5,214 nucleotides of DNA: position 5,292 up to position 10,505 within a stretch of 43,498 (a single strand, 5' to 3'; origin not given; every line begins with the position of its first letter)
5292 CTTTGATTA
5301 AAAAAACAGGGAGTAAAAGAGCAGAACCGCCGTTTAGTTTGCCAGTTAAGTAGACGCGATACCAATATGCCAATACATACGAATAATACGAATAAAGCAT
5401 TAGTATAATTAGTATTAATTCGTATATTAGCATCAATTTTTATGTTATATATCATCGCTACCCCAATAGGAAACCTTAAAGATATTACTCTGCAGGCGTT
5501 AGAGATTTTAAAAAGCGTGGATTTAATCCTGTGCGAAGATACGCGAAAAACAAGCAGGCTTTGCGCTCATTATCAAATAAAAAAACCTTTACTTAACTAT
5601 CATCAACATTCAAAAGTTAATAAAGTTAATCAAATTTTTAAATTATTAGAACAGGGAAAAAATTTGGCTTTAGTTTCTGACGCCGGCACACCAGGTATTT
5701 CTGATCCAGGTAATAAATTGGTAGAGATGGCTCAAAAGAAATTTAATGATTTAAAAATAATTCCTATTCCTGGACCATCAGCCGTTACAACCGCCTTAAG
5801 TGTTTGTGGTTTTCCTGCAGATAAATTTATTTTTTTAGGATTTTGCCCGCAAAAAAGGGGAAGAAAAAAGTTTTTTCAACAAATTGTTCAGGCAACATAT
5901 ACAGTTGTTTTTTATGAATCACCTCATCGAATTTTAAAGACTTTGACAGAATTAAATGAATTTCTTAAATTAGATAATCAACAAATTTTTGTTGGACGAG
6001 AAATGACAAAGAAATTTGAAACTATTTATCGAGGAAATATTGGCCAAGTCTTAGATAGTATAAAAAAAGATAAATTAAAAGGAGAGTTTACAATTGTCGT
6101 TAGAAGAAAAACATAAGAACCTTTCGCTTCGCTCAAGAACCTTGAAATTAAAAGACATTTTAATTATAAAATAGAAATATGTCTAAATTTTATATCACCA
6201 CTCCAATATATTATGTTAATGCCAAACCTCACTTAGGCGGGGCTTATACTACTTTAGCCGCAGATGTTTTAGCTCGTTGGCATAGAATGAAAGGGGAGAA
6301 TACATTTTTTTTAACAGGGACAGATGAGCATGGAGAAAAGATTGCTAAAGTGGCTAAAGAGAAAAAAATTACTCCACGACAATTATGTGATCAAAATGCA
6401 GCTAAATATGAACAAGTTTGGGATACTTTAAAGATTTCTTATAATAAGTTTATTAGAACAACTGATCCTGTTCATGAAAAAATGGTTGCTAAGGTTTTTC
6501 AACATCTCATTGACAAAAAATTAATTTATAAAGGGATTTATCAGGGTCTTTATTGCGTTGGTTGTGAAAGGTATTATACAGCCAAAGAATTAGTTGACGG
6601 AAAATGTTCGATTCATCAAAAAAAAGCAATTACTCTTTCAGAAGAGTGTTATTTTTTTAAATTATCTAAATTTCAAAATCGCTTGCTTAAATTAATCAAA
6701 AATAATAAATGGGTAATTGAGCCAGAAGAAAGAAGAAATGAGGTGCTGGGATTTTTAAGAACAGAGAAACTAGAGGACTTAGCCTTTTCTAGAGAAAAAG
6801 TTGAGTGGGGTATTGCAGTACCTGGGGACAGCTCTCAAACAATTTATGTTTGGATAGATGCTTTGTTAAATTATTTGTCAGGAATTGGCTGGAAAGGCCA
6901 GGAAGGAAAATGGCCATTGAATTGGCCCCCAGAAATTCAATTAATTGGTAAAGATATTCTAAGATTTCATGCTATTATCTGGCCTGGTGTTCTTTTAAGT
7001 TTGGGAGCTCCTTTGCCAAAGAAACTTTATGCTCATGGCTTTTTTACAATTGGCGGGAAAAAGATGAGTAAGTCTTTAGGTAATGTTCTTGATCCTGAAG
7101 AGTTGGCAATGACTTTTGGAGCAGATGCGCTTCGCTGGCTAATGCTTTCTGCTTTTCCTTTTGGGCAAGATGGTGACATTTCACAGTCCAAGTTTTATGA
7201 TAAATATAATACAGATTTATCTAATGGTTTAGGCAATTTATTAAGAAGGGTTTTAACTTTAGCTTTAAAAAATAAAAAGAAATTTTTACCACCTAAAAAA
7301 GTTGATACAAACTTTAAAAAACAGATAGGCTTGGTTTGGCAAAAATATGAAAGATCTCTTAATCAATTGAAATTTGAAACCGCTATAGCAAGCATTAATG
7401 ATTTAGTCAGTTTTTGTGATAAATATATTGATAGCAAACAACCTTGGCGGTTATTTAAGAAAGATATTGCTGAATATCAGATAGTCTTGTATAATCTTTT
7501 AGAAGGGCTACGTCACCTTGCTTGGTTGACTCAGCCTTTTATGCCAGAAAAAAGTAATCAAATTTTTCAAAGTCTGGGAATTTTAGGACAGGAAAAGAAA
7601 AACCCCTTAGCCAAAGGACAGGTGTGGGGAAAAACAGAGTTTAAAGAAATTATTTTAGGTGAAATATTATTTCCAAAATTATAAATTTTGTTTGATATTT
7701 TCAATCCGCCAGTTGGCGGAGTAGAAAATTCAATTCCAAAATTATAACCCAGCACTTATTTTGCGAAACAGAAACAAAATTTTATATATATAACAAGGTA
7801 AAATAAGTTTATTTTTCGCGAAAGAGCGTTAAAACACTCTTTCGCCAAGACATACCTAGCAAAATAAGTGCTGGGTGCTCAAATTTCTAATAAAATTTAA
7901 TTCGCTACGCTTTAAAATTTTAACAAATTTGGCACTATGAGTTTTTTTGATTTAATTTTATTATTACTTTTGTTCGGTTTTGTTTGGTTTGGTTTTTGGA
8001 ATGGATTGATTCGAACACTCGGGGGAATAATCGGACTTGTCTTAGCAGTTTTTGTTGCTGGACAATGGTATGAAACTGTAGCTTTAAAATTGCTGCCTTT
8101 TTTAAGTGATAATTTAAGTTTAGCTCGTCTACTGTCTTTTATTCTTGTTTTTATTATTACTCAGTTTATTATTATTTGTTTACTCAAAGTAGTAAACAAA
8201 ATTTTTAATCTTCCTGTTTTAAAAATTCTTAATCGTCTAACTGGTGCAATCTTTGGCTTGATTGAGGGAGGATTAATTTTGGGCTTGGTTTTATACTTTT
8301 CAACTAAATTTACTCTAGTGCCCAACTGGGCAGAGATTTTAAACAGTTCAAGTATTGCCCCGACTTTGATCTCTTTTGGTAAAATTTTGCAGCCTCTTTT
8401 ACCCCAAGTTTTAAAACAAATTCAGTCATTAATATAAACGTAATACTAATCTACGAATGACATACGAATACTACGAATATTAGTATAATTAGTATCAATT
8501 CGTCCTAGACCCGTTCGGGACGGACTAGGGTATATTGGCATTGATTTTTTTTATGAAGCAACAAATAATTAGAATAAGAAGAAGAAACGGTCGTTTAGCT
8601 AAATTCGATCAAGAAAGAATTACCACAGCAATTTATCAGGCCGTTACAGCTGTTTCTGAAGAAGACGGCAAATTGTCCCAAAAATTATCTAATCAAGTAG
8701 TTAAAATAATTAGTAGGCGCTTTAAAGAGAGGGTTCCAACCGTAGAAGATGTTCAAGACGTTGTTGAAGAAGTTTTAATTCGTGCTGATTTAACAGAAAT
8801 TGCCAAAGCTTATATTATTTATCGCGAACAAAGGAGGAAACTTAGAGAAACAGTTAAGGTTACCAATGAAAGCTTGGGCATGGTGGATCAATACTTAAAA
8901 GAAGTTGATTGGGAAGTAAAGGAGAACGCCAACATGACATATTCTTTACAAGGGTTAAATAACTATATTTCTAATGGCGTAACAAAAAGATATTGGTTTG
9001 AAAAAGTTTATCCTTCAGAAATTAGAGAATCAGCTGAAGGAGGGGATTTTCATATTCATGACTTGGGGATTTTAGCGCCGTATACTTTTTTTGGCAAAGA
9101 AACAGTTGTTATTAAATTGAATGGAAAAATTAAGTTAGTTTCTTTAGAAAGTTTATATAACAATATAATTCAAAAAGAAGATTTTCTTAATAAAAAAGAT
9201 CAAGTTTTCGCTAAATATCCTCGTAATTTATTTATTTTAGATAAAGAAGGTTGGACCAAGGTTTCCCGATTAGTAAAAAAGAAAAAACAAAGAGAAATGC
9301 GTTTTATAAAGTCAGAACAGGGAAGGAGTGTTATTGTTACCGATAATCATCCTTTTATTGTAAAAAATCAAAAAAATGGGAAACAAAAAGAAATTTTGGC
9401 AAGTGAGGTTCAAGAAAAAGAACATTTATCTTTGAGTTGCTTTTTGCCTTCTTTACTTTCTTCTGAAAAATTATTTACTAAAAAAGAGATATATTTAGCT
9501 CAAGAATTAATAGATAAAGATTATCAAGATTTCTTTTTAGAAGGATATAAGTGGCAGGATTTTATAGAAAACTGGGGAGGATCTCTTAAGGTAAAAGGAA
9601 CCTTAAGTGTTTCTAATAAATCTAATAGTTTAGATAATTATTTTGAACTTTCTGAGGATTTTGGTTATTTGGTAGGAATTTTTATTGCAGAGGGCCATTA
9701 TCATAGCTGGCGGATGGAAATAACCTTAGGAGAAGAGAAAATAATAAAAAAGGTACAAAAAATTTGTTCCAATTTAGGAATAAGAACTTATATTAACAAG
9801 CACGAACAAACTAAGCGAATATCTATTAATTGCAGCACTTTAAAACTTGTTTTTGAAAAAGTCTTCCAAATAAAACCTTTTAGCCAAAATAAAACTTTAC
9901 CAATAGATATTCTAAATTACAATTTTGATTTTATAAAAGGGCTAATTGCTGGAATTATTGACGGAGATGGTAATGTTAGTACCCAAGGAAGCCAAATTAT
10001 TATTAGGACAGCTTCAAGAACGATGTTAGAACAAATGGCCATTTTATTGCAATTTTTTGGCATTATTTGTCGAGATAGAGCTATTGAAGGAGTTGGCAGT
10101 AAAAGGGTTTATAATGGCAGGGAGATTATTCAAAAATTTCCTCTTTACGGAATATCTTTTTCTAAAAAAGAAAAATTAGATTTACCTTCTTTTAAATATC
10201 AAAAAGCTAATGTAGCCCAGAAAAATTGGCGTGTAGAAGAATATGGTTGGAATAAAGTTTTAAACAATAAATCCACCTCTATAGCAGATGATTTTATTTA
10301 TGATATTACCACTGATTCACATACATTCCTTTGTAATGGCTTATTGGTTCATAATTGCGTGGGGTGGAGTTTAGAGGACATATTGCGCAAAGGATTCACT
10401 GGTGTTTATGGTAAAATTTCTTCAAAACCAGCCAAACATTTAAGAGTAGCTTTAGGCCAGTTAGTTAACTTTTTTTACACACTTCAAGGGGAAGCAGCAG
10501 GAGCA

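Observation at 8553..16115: Five inteins in one nrdD gene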

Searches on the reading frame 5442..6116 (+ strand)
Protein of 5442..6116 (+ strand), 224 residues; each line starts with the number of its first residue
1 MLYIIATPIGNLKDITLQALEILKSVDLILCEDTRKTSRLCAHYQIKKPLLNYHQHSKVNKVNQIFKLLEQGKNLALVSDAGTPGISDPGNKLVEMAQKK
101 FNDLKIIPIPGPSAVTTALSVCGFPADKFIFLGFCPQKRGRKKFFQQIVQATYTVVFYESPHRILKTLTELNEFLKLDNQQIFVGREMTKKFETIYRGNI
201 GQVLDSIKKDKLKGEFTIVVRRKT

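Call 10: search_protein_families(library=pfam, proteins=[window:5442-6116:+], max_evalue=0.001)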
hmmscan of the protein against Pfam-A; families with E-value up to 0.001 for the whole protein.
window:5442-6116:+ (224 aa): 1 family
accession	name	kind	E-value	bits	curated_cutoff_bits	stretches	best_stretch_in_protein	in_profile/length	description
PF00590.25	TP_methylase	-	2.4e-35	122.8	27.8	1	1-203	1-211/212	Tetrapyrrole (Corrin/Porphyrin) Methylases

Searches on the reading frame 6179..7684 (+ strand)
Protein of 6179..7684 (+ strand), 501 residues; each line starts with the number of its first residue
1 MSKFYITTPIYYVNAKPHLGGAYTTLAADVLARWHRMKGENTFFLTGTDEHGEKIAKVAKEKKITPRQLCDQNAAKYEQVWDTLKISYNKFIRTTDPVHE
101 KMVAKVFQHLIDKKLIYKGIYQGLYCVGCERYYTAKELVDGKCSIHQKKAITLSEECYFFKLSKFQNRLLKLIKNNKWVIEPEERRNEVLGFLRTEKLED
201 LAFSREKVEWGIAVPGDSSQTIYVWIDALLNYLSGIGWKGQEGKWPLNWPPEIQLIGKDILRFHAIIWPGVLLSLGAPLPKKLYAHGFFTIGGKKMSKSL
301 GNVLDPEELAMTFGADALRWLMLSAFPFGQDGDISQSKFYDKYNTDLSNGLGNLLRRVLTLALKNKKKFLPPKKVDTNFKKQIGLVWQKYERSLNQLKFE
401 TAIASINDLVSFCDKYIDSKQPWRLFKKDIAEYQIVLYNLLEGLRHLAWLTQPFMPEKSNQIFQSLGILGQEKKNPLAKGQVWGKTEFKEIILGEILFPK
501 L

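Call 10: search_protein_families(library=pfam, proteins=[window:6179-7684:+], max_evalue=0.001)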
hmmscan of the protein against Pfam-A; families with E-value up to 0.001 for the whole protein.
window:6179-7684:+ (501 aa): 5 families
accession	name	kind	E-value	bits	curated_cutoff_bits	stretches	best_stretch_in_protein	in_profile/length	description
PF09334.17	tRNA-synt_1g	-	5.5e-102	341.9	20.1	2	129-359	155-391/391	tRNA synthetases class I (M)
PF00133.28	tRNA-synt_1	-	3.2e-30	105.7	22.7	2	3-215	24-244/414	tRNA synthetases class I (I, L, M and V)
PF01406.26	tRNA-synt_1e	-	1.8e-14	54.3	27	2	13-121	19-126/301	tRNA synthetases class I (C) catalytic domain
PF19303.5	Anticodon_3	-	4.8e-08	33.4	23.5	1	379-468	14-103/152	Anticodon binding domain of methionyl tRNA ligase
PF08264.19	Anticodon_1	-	4.2e-07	30.4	25.1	1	386-471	11-89/148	Anticodon-binding domain of tRNA ligase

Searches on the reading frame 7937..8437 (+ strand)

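Call 10: search_protein_families(library=pfam, proteins=[window:7937-8437:+], max_evalue=0.001)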
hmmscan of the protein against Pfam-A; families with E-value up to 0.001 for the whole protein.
window:7937-8437:+ (166 aa): 1 family
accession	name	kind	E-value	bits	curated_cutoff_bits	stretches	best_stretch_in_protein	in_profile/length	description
PF02674.22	Colicin_V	-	4.1e-27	95.4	29.3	1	4-147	1-142/144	Colicin V production protein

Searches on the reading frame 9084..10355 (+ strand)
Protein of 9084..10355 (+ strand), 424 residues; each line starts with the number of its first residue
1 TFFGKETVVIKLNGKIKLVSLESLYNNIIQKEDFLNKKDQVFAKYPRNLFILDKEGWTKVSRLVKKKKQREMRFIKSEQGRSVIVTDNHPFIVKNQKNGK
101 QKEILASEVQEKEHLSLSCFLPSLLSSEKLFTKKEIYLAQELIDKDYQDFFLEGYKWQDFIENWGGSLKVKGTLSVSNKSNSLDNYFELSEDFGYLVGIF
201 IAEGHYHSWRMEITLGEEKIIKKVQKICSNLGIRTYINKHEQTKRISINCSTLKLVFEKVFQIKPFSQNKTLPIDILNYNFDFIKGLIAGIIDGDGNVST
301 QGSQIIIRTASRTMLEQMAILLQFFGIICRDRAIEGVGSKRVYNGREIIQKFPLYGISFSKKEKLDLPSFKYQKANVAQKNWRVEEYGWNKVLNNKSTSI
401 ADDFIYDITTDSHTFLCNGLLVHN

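Call 13: search_protein_families(library=ncbifam, proteins=[window:9084-10355:+], max_evalue=0.001)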
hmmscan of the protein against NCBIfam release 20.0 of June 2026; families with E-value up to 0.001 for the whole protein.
window:9084-10355:+ (424 aa): 6 families
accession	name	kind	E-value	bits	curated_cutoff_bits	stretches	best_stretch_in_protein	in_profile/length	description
NF011491.0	PRK14898.1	equivalog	3.6e-26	91.5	783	1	5-331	80-384/860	DNA-directed RNA polymerase subunit A''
NF045703.1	rSAM_Tes_intein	exception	4.9e-25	87.5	1700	1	3-335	158-516/1040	tetraether lipid synthase Tes, intein-containing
NF003159.0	PRK04132.1-4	equivalog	7.7e-12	44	999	2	198-384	185-357/852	replication factor C small subunit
NF011418.0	PRK14845.1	equivalog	1.3e-10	39.7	756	1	5-366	28-306/1049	translation initiation factor IF-2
NF011303.0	PRK14715.1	equivalog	7.3e-09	33.2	1585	1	196-329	1123-1260/1627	DNA-directed DNA polymerase II large subunit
TIGR01445.1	intein_Nterm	domain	1.4e-07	32.4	24.5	1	6-93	6-83/83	intein N-terminal splicing region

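Call 14: search_protein_families(library=pfam, proteins=[window:9084-10355:+], max_evalue=0.1)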
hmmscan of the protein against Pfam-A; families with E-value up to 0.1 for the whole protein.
window:9084-10355:+ (424 aa): 5 families
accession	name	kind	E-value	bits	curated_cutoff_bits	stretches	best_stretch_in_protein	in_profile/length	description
PF14528.11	LAGLIDADG_3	-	1.3e-14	54.6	22.5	2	283-352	2-77/82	LAGLIDADG-like domain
PF14890.11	Intein_splicing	-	6.6e-13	49.2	35.8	1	48-424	37-155/155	Intein splicing domain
PF05204.19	Hom_end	-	1.3e-05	25.7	21.1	0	195-245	17-70/110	Homing endonuclease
PF14527.11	LAGLIDADG_WhiA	-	0.014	16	23.2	1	195-246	4-59/93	WhiA LAGLIDADG-like domain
PF01079.26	Hint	-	0.036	14.1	29.7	1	66-115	61-114/213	Hint module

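Call 38: search_solved_structures(query=window:9084-10355:+, max_evalue=0.01, show_alignments=1)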
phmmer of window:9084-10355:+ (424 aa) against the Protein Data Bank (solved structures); distinct sequences matched with E-value up to 0.01: 3.
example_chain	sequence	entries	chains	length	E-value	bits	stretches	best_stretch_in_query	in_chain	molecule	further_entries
7qsu_A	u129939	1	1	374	0.0019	20.3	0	178-341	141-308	V-ATPase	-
7qss_A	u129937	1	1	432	0.0024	20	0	178-340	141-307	V-type ATP synthase alpha chain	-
6rpq_A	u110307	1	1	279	0.0086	18.2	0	31-111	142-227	Ubiquitin-like protein SMT3,1108aa long hypothetical cell division control protein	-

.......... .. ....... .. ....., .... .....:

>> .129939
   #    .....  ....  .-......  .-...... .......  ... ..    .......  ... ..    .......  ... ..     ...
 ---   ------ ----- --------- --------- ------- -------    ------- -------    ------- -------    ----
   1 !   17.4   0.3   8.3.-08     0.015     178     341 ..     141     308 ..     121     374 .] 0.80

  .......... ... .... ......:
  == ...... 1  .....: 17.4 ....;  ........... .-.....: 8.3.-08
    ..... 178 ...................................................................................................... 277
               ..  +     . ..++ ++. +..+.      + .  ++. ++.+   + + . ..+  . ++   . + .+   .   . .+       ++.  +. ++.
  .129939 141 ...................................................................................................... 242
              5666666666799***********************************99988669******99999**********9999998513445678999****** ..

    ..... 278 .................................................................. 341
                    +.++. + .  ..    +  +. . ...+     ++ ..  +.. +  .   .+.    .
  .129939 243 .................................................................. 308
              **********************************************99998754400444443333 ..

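Call 69: search_protein_representatives(protein=window:9084-10355:+)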
Query: 424 residues. Proteins with E-value up to 0.001 (for the whole library): 1461; up to 1e-10: 208; up to 1e-30: 35. The best 150 are listed.
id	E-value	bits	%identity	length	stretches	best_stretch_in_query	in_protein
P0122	1.7e-180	616.6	64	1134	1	1-424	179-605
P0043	1.8e-174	596.8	64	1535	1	1-424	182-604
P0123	1.9e-96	339.8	41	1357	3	1-424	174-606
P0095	5.5e-90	318.5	42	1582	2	1-424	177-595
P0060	2.1e-85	303.4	42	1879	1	1-424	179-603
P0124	1.5e-77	277.6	38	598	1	1-424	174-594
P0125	1.9e-74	267.4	40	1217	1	1-424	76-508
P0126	1.1e-72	261.5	40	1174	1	1-424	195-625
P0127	2.5e-50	187.9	39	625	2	187-424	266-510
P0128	1.1e-49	185.8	35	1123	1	2-424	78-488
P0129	3.1e-49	184.3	34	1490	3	2-424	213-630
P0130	1.3e-47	179.0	37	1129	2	186-424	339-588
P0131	4.8e-47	177.1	34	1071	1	2-424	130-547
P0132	2.1e-45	171.7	31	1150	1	1-424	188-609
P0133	1.1e-43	166.0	32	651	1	2-424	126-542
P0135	2.1e-43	165.1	32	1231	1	2-424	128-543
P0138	4.6e-39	150.8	35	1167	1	2-424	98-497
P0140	1.8e-36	142.3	32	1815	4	188-424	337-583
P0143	7.4e-35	137.0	34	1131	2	178-424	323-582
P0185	7.6e-22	94.1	32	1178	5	1-107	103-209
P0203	5.0e-18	81.6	36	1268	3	1-93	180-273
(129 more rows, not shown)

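Call 73: search_protein_families(library=pfam, proteins=[P0131, P0135, P0138, P0140, P0143, P0185, P0203], max_evalue=0.00001)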
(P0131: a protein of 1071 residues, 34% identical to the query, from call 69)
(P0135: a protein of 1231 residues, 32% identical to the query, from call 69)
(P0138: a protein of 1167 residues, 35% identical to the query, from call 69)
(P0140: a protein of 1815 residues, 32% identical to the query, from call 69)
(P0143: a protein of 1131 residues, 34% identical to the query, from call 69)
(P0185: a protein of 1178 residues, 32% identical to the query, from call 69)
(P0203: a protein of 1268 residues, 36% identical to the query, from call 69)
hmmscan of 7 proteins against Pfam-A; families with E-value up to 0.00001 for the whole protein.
P0131 (1071 aa): 2 families
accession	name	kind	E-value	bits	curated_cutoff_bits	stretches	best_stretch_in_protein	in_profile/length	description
PF13597.11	NRDD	-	1.1e-76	259.1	26.2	1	543-1066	53-562/562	Anaerobic ribonucleoside-triphosphate reductase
PF14528.11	LAGLIDADG_3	-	2.4e-08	34.5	22.5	0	304-353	2-55/82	LAGLIDADG-like domain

P0135 (1231 aa): 3 families
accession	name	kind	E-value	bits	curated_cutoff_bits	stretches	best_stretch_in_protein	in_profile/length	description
PF13597.11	NRDD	-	1.1e-72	246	26.2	2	840-1225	181-562/562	Anaerobic ribonucleoside-triphosphate reductase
PF14890.11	Intein_splicing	-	2.5e-18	66.8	35.8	1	145-543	10-155/155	Intein splicing domain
PF14528.11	LAGLIDADG_3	-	9.5e-08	32.6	22.5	0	390-438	2-51/82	LAGLIDADG-like domain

P0138 (1167 aa): 3 families
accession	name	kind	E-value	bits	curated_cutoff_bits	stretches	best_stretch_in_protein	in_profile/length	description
PF13597.11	NRDD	-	1.8e-83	281.5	26.2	2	821-1164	212-562/562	Anaerobic ribonucleoside-triphosphate reductase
PF14890.11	Intein_splicing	-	2.4e-14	53.8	35.8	1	112-497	7-155/155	Intein splicing domain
PF14528.11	LAGLIDADG_3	-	8.4e-12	45.6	22.5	0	258-333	3-79/82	LAGLIDADG-like domain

P0140 (1815 aa): 4 families
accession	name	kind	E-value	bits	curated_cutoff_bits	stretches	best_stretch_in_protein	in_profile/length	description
PF13597.11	NRDD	-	1.1e-64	219.6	26.2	2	1474-1808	260-559/562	Anaerobic ribonucleoside-triphosphate reductase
PF14890.11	Intein_splicing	-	2.5e-18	66.8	35.8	2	1171-1477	40-155/155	Intein splicing domain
PF14528.11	LAGLIDADG_3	-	3.1e-15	56.6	22.5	1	341-408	3-72/82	LAGLIDADG-like domain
PF03477.21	ATP-cone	-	1.8e-09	38.4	25.8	1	1-77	1-81/88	ATP cone domain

P0143 (1131 aa): 4 families
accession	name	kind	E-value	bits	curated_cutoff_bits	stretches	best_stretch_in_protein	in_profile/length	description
PF13597.11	NRDD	-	2.7e-82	277.7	26.2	1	576-1129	51-560/562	Anaerobic ribonucleoside-triphosphate reductase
PF14528.11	LAGLIDADG_3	-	8.7e-11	42.4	22.5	1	337-405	3-74/82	LAGLIDADG-like domain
PF03477.21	ATP-cone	-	2.2e-10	41.4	25.8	1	1-83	1-87/88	ATP cone domain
PF14890.11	Intein_splicing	-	1.4e-09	38.3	35.8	1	219-582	20-155/155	Intein splicing domain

P0185 (1178 aa): 2 families
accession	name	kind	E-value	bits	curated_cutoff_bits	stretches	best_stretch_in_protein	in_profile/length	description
PF13597.11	NRDD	-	3.7e-56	191.4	26.2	2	811-1136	106-434/562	Anaerobic ribonucleoside-triphosphate reductase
PF14890.11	Intein_splicing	-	8.1e-18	65.1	35.8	2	506-810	6-155/155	Intein splicing domain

P0203 (1268 aa): 3 families
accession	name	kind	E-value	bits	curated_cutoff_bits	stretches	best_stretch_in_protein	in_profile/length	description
PF13597.11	NRDD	-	1.7e-44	152.9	26.2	2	508-729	54-264/562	Anaerobic ribonucleoside-triphosphate reductase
PF03477.21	ATP-cone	-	1.9e-15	57.6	25.8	1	1-82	1-85/88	ATP cone domain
PF14890.11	Intein_splicing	-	1.1e-14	55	35.8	1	209-511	20-155/155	Intein splicing domain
